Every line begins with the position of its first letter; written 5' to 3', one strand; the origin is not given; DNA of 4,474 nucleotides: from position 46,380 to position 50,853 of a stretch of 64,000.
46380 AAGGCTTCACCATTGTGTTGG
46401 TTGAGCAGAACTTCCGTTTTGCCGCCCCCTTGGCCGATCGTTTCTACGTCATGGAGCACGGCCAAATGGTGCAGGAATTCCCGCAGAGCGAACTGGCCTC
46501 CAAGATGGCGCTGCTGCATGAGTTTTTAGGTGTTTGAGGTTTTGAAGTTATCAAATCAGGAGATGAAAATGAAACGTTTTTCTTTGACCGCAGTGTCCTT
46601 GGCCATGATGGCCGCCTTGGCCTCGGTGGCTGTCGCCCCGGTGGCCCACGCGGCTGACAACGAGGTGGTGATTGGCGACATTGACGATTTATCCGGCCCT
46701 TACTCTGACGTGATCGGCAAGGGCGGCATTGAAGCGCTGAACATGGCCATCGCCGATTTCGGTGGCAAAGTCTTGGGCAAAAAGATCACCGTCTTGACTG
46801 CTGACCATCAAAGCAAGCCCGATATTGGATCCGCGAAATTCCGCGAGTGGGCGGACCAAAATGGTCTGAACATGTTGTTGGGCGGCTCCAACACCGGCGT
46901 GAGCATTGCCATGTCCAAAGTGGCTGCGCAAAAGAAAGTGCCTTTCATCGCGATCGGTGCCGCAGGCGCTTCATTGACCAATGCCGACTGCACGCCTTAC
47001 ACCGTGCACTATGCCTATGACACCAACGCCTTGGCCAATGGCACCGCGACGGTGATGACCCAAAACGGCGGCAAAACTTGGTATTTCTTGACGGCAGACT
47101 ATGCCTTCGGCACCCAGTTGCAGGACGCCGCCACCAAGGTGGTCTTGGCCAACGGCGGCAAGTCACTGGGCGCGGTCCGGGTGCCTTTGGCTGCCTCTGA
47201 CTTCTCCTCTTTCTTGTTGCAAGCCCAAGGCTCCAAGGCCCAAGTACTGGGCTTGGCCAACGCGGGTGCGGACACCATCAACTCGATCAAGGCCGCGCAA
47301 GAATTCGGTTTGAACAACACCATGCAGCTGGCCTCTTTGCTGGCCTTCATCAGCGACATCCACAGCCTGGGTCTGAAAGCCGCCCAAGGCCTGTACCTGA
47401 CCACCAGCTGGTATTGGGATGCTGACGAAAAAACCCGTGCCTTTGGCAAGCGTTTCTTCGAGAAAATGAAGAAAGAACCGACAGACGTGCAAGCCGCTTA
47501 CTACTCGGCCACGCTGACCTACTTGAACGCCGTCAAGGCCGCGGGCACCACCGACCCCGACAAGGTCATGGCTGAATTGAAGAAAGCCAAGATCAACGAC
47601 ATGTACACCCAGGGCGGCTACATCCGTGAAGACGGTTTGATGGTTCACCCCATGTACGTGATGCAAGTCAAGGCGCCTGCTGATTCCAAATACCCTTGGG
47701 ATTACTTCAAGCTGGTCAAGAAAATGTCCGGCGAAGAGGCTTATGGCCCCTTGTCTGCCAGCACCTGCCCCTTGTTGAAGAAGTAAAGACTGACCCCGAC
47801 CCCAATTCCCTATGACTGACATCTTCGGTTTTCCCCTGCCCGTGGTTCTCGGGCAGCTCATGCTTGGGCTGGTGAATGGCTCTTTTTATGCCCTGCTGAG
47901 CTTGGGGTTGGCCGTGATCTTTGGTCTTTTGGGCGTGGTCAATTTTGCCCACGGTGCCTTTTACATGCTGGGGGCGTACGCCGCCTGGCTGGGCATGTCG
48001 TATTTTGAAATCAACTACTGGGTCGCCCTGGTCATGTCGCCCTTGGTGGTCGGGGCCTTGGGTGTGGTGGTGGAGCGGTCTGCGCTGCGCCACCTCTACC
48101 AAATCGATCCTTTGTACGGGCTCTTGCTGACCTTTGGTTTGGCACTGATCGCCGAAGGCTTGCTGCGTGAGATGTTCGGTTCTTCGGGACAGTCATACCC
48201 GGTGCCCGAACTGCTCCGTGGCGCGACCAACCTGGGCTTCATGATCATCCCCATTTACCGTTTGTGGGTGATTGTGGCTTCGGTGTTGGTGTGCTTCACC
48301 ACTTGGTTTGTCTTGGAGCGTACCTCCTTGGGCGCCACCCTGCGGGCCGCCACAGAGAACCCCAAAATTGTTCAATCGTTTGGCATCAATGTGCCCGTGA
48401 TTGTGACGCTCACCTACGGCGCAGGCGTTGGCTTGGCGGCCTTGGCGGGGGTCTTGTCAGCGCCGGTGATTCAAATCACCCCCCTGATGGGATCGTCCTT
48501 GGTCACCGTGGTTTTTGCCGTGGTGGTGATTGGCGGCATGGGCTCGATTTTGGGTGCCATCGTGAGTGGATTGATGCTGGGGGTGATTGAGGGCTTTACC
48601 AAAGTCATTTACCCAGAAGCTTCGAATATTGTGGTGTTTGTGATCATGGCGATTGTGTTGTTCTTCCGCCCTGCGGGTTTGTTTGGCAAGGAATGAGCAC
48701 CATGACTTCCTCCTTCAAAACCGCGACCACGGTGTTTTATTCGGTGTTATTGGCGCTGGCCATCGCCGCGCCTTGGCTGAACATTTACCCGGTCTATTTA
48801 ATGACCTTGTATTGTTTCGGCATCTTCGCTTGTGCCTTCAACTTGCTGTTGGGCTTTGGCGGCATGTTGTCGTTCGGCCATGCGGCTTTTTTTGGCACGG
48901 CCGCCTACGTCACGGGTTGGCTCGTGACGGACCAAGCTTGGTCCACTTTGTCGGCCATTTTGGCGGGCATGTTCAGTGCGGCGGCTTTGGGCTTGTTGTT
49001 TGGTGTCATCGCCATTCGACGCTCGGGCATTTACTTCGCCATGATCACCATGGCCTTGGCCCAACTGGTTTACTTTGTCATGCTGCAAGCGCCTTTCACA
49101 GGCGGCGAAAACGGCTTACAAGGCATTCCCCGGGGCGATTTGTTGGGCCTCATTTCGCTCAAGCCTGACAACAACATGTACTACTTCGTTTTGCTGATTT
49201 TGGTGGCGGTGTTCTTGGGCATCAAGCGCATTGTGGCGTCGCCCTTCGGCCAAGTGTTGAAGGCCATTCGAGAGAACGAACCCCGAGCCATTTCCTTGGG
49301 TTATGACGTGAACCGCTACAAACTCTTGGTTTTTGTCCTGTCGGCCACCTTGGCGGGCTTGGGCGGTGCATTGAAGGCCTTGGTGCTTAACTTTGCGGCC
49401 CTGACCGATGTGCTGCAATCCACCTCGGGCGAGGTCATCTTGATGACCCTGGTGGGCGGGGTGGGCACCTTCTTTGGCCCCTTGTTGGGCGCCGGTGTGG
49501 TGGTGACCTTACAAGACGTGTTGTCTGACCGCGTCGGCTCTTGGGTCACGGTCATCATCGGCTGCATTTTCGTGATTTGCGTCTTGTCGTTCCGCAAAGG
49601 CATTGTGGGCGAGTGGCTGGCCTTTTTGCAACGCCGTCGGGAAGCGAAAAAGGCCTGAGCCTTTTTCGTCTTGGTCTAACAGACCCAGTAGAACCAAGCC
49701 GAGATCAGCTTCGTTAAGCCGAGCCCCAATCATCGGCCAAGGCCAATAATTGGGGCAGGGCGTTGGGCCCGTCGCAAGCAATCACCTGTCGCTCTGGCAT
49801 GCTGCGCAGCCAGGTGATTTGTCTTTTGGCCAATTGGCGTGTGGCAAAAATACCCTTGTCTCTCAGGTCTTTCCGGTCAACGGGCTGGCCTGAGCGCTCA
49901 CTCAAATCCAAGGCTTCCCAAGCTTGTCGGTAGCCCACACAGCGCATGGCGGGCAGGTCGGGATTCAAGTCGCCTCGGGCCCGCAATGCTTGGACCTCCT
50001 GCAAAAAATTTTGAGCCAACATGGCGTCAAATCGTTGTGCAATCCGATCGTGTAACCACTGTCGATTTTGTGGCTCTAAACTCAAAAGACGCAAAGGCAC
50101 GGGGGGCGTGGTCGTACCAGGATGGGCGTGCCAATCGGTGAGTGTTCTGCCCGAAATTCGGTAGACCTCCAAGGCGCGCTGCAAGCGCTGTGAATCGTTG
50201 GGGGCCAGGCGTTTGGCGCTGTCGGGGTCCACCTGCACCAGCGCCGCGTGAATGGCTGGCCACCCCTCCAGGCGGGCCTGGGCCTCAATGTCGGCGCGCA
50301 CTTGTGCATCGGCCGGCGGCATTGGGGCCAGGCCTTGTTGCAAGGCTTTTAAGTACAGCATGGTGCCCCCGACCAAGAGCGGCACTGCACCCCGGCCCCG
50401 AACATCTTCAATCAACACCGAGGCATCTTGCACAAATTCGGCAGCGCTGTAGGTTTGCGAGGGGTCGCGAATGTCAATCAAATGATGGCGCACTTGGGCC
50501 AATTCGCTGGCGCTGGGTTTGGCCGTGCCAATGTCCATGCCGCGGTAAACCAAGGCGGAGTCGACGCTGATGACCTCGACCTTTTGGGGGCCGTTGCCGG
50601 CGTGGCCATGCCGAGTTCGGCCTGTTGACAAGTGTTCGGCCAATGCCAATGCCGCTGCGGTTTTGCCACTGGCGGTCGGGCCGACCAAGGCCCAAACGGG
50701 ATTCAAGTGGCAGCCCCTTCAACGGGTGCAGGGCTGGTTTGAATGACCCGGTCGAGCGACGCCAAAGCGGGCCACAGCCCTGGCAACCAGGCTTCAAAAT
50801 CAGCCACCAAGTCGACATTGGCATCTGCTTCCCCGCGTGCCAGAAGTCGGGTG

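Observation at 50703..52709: Natural two-domain P450-FMN protein: a BM3-like heme domain plus flavodoxin with no FAD/NADPH reductase domain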

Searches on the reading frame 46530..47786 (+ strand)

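Call 52: search_protein_families(library=pfam, proteins=[window:46530-47786:+], max_evalue=0.00001)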
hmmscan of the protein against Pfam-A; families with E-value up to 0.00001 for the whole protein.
window:46530-47786:+ (418 aa): 3 families
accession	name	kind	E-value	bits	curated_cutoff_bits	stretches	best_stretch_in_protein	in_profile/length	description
PF13458.12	Peripla_BP_6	-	2.4e-102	343.6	31.7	1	46-381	2-339/343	Periplasmic binding protein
PF13433.12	Peripla_BP_5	-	2.3e-13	50.4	27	1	62-356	16-312/363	Periplasmic binding protein domain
PF01094.35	ANF_receptor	-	2.6e-09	37.1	25.4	1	68-354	4-308/353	Receptor family ligand binding region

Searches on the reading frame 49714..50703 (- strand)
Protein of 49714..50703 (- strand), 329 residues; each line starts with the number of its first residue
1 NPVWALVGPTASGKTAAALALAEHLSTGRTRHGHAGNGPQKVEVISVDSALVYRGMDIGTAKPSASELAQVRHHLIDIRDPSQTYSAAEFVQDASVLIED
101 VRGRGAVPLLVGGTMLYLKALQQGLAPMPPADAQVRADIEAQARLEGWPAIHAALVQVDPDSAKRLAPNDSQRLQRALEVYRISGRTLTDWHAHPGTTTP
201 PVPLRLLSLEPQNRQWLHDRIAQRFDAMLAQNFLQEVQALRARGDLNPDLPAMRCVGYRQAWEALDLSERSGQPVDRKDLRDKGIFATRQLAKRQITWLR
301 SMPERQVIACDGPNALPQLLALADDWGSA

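Call 39: find_homologous_proteins(query=window:49714-50703:-, max_evalue=1e-40)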
Query window:49714-50703:- (329 aa): 8000 proteins with E <= 1e-40 among 8000 candidates; the best 120 are listed.
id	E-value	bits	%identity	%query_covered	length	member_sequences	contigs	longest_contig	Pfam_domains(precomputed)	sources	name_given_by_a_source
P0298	1.9e-212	723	98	100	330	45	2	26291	PF01715.24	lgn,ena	-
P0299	7.8e-192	655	90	100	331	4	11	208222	PF01715.24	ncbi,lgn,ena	-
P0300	9.9e-192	655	92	100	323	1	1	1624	PF01715.24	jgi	-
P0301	2.3e-175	601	99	83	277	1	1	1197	PF01715.24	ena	-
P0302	4.8e-158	544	76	100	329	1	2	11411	PF01715.24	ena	-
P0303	2.7e-155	535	76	98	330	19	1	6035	PF01715.24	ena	-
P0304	6.3e-148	511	78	92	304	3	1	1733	PF01715.24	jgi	jgi:tRNA dimethylallyltransferase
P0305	2.1e-139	483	99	67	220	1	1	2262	PF01715.24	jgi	-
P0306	3.6e-139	482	62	85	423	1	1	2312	PF01745.23,PF01715.24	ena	-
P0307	1.6e-127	444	67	98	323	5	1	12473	PF01715.24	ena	-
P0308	6.6e-126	438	66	98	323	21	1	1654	PF01715.24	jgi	-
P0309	4.6e-125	435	58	69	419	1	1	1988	PF01715.24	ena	-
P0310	1.5e-124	434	67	99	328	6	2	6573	PF01715.24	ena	-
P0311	5.6e-122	425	66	95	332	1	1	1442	PF01715.24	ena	-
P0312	6.5e-122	425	66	95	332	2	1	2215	PF01715.24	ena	-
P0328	2.5e-120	420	65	98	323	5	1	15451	PF01715.24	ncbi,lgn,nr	ncbi:MAG: tRNA (adenosine(37)-N6)-dimethylallyltransferase MiaA [Curvibacter sp.]|nr:MAG: tRNA (aden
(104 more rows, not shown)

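Call 40: find_encoding_contigs(protein=P0299, flank=6000, max_places=2)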
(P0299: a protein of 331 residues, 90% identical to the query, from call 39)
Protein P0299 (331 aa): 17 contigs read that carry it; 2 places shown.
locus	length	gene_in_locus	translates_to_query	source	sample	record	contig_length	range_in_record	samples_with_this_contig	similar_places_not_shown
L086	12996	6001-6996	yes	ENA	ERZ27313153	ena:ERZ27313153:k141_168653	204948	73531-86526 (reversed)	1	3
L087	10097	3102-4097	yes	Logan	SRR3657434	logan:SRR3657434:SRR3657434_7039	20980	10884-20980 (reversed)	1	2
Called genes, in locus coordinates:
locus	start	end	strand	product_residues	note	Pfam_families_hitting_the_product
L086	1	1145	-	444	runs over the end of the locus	PF00144:Beta-lactamase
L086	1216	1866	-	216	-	PF09335:VTT_dom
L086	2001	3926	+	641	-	PF02518:HATPase_c, PF13589:HATPase_c_3, PF01119:DNA_mis_repair, PF08676:MutL_C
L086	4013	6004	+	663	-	PF00067:p450, PF00258:Flavodoxin_1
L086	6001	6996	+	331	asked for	PF01715:IPPT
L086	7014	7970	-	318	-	PF02653:BPD_transp_2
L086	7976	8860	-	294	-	PF02653:BPD_transp_2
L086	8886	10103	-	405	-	PF13433:Peripla_BP_5, PF13458:Peripla_BP_6, PF01094:ANF_receptor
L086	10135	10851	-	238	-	PF00005:ABC_tran, PF02463:SMC_N (weak)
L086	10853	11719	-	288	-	PF00005:ABC_tran, PF13304:AAA_21 (faint), PF12399:BCA_ABC_TP_C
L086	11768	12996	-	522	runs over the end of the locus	PF07690:MFS_1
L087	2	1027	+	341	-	?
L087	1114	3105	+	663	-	PF00067:p450, PF00258:Flavodoxin_1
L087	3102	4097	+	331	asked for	PF01715:IPPT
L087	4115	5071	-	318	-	PF02653:BPD_transp_2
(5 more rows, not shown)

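Call 41: find_encoding_contigs(protein=P0307, flank=6000, max_places=2)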
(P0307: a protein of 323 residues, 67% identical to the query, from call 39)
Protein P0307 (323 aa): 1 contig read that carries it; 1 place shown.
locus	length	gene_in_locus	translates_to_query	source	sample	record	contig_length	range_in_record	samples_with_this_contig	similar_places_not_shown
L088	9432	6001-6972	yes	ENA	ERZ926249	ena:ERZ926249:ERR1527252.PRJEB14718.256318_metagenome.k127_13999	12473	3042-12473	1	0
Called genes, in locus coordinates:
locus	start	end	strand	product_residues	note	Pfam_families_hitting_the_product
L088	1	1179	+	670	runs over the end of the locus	PF02518:HATPase_c, PF13589:HATPase_c_3, PF01119:DNA_mis_repair, PF08676:MutL_C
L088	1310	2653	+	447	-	PF02812:ELFV_dehydrog_N, PF00208:ELFV_dehydrog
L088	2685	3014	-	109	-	PF00037:Fer4 (faint), PF12797:Fer4_2 (faint), PF12837:Fer4_6 (faint), PF13237:Fer4_10 (faint), PF12838:Fer4_7 (faint), PF13187:Fer4_9 (weak), PF13484:Fer4_16 (faint), PF11953:DUF3470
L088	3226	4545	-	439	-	PF00144:Beta-lactamase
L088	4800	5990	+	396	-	PF07690:MFS_1, PF00083:Sugar_tr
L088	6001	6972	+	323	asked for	PF01715:IPPT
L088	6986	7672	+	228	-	PF00005:ABC_tran, PF02463:SMC_N (faint), PF13401:AAA_22 (faint), PF13304:AAA_21 (faint)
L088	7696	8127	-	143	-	PF00011:HSP20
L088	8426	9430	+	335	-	?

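Call 42: find_encoding_contigs(protein=P0328, flank=6000, max_places=2)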
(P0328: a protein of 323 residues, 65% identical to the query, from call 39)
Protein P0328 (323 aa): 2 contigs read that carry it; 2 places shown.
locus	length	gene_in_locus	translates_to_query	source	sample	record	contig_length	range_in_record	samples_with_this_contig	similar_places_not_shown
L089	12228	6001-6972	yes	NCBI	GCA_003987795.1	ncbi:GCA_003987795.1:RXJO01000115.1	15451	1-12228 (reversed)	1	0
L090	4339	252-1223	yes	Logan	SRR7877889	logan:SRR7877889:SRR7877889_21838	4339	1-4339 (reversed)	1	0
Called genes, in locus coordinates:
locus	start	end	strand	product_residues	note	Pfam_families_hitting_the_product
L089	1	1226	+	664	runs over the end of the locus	PF02518:HATPase_c, PF13589:HATPase_c_3, PF01119:DNA_mis_repair, PF08676:MutL_C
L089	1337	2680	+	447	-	PF02812:ELFV_dehydrog_N, PF00208:ELFV_dehydrog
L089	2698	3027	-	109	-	PF12797:Fer4_2 (faint), PF12837:Fer4_6 (faint), PF13237:Fer4_10 (faint), PF12838:Fer4_7 (weak), PF13187:Fer4_9 (weak), PF13484:Fer4_16 (faint), PF00037:Fer4 (weak), PF11953:DUF3470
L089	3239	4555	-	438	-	PF00144:Beta-lactamase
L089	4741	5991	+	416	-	PF00083:Sugar_tr, PF07690:MFS_1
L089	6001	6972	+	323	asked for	PF01715:IPPT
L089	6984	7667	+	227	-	PF02463:SMC_N (faint), PF00005:ABC_tran, PF13191:AAA_16 (faint), PF13401:AAA_22 (faint), PF13304:AAA_21 (faint)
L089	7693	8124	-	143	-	PF00011:HSP20, PF17886:ArsA_HSP20 (weak)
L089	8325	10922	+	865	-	PF02687:FtsX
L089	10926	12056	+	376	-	PF07143:AttH, PF17186:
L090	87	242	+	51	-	-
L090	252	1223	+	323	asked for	PF01715:IPPT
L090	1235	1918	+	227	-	PF02463:SMC_N (faint), PF00005:ABC_tran, PF13191:AAA_16 (faint), PF13401:AAA_22 (faint), PF13304:AAA_21 (faint)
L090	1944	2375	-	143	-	PF00011:HSP20, PF17886:ArsA_HSP20 (weak)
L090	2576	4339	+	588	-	?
